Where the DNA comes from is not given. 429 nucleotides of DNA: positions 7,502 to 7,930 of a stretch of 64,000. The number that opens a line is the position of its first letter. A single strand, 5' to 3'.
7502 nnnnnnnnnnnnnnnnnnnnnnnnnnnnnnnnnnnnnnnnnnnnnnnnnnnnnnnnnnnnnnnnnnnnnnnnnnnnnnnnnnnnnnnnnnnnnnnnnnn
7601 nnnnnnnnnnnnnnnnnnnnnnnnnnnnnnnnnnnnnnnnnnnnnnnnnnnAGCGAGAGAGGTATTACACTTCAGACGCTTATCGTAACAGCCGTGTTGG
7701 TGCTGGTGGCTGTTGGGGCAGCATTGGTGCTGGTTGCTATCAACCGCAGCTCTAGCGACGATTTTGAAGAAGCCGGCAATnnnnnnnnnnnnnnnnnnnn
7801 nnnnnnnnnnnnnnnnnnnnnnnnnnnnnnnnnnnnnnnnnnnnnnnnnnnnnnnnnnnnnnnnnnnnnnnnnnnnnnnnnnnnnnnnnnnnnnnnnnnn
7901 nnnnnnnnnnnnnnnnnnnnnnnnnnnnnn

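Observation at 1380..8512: Tandem array of a five-member pilin-like, six-Cys secreted protein family with invariant ends and a hypervariable core (fifth copy at 26897-27874)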

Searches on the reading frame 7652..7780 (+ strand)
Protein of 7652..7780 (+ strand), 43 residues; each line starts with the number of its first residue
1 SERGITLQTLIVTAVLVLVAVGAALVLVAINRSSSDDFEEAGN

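Call 76: find_homologous_proteins(query=window:7652-7780:+, max_evalue=0.001)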
Query window:7652-7780:+: 37 candidates shared short words with the query, none scored E <= 0.001.
